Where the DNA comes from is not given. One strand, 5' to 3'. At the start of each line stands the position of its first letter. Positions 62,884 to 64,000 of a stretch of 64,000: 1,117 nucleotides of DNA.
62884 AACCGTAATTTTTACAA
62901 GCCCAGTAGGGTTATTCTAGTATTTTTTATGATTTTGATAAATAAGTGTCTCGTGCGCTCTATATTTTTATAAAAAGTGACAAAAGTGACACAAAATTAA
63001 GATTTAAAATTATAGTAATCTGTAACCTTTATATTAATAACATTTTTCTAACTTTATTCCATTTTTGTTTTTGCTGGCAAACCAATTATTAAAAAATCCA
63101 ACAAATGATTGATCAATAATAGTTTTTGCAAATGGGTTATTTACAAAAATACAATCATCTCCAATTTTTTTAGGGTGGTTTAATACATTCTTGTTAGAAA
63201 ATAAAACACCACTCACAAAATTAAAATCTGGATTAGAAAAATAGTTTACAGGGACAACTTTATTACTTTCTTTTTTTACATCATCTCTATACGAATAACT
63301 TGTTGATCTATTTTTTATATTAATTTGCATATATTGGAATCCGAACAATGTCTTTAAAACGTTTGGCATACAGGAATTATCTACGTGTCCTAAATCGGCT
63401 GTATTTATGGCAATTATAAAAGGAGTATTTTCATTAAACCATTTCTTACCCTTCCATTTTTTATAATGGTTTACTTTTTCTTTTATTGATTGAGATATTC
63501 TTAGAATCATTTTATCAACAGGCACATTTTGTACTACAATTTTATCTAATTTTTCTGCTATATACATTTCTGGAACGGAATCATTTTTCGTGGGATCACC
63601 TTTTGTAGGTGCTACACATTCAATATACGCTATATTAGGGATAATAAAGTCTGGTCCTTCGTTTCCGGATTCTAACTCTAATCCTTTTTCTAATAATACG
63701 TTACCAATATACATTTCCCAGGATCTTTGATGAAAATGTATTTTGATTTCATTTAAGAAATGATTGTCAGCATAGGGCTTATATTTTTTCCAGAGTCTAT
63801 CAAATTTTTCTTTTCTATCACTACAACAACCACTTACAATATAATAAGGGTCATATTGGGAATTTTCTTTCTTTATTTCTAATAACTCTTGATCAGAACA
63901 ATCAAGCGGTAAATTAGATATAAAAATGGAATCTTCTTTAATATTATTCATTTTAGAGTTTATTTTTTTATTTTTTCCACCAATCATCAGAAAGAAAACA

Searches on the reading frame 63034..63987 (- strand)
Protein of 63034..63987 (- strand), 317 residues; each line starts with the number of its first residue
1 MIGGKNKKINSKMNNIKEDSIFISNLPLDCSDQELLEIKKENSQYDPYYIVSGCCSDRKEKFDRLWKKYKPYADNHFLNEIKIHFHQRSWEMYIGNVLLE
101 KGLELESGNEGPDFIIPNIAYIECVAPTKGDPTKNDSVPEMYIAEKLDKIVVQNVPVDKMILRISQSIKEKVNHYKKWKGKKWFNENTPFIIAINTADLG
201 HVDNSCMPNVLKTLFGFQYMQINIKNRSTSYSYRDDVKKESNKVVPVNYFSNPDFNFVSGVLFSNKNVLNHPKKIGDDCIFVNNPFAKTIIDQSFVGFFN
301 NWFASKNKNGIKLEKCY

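Call 37: find_encoding_contigs(protein=window:63034-63987:-, flank=10000, max_places=2)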
Protein window:63034-63987:- (317 aa): 12 contigs read that carry it; 2 places shown.
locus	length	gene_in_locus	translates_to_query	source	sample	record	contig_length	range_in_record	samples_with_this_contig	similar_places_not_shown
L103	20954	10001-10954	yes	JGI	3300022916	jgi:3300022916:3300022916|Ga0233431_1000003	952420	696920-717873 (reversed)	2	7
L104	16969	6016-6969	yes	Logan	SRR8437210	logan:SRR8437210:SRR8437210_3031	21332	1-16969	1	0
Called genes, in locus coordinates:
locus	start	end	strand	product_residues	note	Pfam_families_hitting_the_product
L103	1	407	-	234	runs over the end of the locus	PF18959:DUF5701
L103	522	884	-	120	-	-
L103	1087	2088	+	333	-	PF00483:NTP_transferase, PF12804:NTP_transf_3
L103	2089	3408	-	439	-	PF08308:PEGA (weak), PF23185:CFAP43_N (faint)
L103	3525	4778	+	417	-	PF00275:EPSP_synthase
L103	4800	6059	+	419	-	PF22694:CtpB_N-like, PF00595:PDZ, PF13180:PDZ_2, PF17820:PDZ_6, PF03572:Peptidase_S41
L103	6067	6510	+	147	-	PF01281:Ribosomal_L9_N, PF03948:Ribosomal_L9_C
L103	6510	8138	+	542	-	PF06418:CTP_synth_N, PF00117:GATase, PF07722:Peptidase_C26 (faint)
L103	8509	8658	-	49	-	-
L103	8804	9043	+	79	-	-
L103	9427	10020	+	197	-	-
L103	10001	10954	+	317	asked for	-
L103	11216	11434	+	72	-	-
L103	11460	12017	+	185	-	PF04011:LemA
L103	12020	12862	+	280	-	PF04536:TPM_phosphatase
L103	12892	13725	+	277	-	-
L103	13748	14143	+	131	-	-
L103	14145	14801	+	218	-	PF03009:GDPD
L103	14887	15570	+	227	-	PF12844:HTH_19, PF13560:HTH_31 (weak), PF01381:HTH_3, PF13274:SocA_Panacea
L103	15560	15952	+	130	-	-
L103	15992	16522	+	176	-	PF13302:Acetyltransf_3, PF13420:Acetyltransf_4, PF00583:Acetyltransf_1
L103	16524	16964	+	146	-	PF13302:Acetyltransf_3, PF00583:Acetyltransf_1, PF13673:Acetyltransf_10, PF13508:Acetyltransf_7, PF08445:FR47 (weak)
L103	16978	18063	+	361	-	PF01820:Dala_Dala_lig_N, PF08443:RimK (faint), PF02655:ATP-grasp_3 (weak), PF01071:GARS_A (weak), PF02222:ATP-grasp, PF02786:CPSase_L_D2, PF07478:Dala_Dala_lig_C, PF13535:ATP-grasp_4 (faint)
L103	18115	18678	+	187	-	-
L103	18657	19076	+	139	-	PF01257:2Fe-2S_thioredx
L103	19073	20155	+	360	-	PF01512:Complex1_51K, PF10531:SLBB (weak), PF10589:NADH_4Fe-4S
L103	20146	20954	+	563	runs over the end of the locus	PF00111:Fer2, PF13510:Fer2_4, PF17179:Fer4_22 (faint), PF12838:Fer4_7 (weak), PF14697:Fer4_21 (weak), PF00037:Fer4 (weak), PF02906:Fe_hyd_lg_C, PF02256:Fe_hyd_SSU, +1 more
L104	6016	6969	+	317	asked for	-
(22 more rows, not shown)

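Call 64: search_protein_families(library=pfam, proteins=[L103:9427-10020:+], max_evalue=1)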
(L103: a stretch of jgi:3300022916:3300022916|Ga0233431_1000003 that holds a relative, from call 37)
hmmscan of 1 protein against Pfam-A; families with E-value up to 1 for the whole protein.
L103:9427-10020:+ (197 aa): 2 families
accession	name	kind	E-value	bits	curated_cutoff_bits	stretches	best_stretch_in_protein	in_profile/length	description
PF13173.12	AAA_14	-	0.026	15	27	1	26-159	2-105/129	AAA domain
PF13401.12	AAA_22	-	0.14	12.9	27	1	25-50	4-29/130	AAA domain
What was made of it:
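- Tried and rejected: A weak ArgRS-HMM hit at L103 9403-10017 (E=0.015) is an AAA-like ORF, not ArgRS (call 64).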
